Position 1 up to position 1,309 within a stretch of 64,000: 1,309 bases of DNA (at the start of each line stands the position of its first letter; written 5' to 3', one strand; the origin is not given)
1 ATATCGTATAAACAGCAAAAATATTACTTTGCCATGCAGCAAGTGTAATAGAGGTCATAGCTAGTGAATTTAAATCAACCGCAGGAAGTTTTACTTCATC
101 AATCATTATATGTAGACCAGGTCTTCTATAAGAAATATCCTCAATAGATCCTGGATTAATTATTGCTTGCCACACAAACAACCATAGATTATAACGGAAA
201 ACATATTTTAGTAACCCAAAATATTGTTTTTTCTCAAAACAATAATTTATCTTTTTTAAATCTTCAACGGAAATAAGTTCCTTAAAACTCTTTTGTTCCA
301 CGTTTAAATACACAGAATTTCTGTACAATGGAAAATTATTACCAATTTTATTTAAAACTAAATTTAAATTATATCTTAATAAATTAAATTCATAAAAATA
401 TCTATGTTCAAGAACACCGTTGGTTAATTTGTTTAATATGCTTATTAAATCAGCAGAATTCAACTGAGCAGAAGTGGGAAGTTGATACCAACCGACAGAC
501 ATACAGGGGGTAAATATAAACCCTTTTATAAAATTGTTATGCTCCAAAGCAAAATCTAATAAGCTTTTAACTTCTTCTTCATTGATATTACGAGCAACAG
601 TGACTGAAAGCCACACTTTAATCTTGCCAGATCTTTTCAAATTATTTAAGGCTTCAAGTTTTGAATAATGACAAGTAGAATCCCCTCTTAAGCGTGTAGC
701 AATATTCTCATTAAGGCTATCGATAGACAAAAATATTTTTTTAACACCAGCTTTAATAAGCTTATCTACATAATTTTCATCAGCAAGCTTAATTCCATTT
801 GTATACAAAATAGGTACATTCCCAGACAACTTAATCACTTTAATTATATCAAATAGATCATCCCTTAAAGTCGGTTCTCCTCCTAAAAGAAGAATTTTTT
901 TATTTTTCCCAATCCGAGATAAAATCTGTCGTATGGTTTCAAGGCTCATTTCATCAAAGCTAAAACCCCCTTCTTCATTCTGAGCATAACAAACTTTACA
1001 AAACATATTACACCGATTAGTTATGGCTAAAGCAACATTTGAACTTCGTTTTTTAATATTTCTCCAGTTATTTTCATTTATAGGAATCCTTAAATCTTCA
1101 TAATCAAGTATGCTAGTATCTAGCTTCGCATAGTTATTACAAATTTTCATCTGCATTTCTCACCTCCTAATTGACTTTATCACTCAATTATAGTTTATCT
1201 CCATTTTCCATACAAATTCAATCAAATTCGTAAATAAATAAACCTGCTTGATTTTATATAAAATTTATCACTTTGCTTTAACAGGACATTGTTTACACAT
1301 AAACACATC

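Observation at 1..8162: Radical-SAM-dense accessory cluster with UbiA-type prenyltransferase and GT-C glycosyltransferase (candidate novel lipid/lipid-linked glycan tailoring system)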

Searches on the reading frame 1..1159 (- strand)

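Call 6: search_protein_families(library=pfam, proteins=[window:1-1159:-], max_evalue=0.01)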
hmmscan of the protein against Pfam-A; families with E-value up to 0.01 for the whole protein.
window:1-1159:- (386 aa): 2 families
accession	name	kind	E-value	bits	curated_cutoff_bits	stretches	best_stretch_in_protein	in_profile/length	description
PF04055.27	Radical_SAM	-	1.9e-21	77.4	29.5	1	46-204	3-166/166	Radical SAM superfamily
PF13353.11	Fer4_12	-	0.00012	22.9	22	1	48-127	13-96/137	4Fe-4S single cluster domain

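Call 7: search_protein_families(library=ncbifam, proteins=[window:1-1159:-], max_evalue=0.01)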
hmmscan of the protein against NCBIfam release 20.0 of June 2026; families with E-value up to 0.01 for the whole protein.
window:1-1159:- (386 aa): 64 families (the best 25 are shown)
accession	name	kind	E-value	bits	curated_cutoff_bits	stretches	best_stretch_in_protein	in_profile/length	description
NF045646.2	rSAM_Se_TrsS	equivalog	3.2e-40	138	490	1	36-255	82-304/441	radical SAM (seleno)protein TrsS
NF045702.1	rSAM_GDGT_ether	equivalog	3e-37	128.4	450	1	40-261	86-312/486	tetraether lipid synthase Tes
TIGR04055.1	rSAM_NirJ2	equivalog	2.2e-24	86.6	500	1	44-212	4-169/326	putative heme d1 biosynthesis radical SAM protein NirJ2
TIGR02666.1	moaA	equivalog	5e-24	84.9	284.05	1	40-212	10-188/336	GTP 3',8-cyclase MoaA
NF045703.1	rSAM_Tes_intein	exception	1.7e-22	79.1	1700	1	70-225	623-779/1040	tetraether lipid synthase Tes, intein-containing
NF001199.0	PRK00164.2-1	equivalog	5.5e-22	78.3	231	1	40-209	12-180/308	GTP 3',8-cyclase MoaA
TIGR02668.1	moaA_archaeal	equivalog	5.6e-22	78.1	325.25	1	40-215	10-184/303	GTP 3',8-cyclase MoaA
TIGR04317.1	W_rSAM_matur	equivalog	2.3e-21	76.3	380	1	42-202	6-169/349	tungsten cofactor oxidoreductase radical SAM maturase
TIGR04303.1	GeoRSP_rSAM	equivalog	1.5e-19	70.7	400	1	42-209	7-169/325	GeoRSP system radical SAM/SPASM protein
TIGR04051.1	rSAM_NirJ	equivalog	1.2e-17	64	515.45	1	45-207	7-166/354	heme d1 biosynthesis radical SAM protein NirJ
NF050035.1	rSAM_WgK_link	exception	2.1e-17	63.2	650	1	33-198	2-162/367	radical SAM/SPASM peptide maturase WgkB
TIGR04546.1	rSAM_ahbC_deAc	equivalog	2.1e-17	63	650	1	40-204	39-200/390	12,18-didecarboxysiroheme deacetylase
TIGR04545.1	rSAM_ahbD_hemeb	equivalog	4.5e-17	62.5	500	1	42-206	2-164/339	heme b synthase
TIGR04054.1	rSAM_NirJ1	equivalog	5.8e-17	61.4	650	1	36-205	32-198/387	putative heme d1 biosynthesis radical SAM protein NirJ1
NF038283.1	viperin_w_prok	equivalog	1.2e-16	60.7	180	1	42-200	4-174/281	viperin family antiviral radical SAM protein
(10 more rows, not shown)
